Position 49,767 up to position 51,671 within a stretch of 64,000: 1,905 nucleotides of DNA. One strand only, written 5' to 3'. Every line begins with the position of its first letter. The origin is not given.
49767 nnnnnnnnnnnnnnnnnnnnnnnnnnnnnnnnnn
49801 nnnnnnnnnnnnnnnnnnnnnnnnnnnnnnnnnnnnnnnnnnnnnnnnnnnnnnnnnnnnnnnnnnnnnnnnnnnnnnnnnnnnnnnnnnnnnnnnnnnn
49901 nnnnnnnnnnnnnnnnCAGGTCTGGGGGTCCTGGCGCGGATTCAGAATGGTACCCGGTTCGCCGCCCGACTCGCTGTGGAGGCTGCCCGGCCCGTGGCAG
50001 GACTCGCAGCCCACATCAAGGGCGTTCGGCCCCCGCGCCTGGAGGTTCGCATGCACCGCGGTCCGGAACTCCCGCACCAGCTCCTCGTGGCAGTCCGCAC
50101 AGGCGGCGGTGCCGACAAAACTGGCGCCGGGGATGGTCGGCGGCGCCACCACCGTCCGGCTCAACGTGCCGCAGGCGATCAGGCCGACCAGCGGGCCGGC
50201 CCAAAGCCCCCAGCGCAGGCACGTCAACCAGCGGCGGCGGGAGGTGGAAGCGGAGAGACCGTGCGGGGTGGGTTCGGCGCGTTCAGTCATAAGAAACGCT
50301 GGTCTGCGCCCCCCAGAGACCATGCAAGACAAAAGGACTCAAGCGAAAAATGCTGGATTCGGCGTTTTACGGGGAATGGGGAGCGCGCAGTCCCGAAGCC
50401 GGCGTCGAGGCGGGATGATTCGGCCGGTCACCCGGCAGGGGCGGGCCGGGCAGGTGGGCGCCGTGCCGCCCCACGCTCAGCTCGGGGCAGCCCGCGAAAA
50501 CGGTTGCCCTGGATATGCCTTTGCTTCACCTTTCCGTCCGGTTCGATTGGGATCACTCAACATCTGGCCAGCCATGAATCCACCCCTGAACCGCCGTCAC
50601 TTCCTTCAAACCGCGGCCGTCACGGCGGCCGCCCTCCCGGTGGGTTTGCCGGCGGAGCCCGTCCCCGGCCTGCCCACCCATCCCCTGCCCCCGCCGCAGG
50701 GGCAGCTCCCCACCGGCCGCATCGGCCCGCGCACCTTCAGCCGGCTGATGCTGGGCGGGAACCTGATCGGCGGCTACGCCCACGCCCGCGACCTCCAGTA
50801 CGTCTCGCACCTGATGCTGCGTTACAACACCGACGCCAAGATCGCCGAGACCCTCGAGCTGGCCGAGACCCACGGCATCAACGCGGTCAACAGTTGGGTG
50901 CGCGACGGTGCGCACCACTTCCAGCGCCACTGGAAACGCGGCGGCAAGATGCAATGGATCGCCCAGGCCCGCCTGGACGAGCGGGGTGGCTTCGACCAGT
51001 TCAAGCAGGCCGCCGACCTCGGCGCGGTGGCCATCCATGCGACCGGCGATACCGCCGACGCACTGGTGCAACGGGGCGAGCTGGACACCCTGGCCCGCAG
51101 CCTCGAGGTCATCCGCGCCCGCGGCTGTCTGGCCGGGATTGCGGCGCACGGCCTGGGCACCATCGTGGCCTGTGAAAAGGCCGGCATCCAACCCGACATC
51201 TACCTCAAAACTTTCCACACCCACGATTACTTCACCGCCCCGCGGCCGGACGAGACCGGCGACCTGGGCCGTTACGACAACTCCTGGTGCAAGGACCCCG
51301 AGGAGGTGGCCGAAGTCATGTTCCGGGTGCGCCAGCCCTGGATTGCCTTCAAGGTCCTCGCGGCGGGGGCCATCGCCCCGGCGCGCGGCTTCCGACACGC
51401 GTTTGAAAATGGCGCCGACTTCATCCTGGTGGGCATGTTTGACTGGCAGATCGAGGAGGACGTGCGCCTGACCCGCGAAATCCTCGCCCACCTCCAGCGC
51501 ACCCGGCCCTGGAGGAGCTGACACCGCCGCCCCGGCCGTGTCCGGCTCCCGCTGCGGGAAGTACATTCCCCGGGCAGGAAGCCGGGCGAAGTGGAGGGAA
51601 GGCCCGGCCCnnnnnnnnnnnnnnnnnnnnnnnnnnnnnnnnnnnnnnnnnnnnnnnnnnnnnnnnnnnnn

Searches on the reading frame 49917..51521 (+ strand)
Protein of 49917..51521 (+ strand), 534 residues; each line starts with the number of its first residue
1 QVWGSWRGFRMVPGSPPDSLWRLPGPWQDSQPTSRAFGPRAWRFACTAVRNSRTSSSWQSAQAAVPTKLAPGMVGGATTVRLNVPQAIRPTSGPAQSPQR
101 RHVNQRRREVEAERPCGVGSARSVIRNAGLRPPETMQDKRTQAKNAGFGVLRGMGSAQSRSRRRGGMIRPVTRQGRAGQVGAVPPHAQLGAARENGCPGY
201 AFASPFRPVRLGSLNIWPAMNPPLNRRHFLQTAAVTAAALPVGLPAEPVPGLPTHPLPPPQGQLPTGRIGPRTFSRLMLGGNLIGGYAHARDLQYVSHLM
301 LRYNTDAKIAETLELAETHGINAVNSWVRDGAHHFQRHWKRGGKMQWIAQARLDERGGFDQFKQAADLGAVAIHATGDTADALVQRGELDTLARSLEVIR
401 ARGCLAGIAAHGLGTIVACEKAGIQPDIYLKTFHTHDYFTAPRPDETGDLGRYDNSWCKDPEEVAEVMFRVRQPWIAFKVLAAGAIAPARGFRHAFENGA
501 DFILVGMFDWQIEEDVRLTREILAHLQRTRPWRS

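Call 27: search_protein_families(library=pfam, proteins=[window:49917-51521:+], max_evalue=0.001)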
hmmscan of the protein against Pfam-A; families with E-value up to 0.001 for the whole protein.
window:49917-51521:+ (534 aa): 1 family
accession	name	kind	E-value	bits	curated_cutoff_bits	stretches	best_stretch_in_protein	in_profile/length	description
PF10518.14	TAT_signal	-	0.00037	20.7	22.7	1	224-239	2-17/21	TAT (twin-arginine translocation) pathway signal sequence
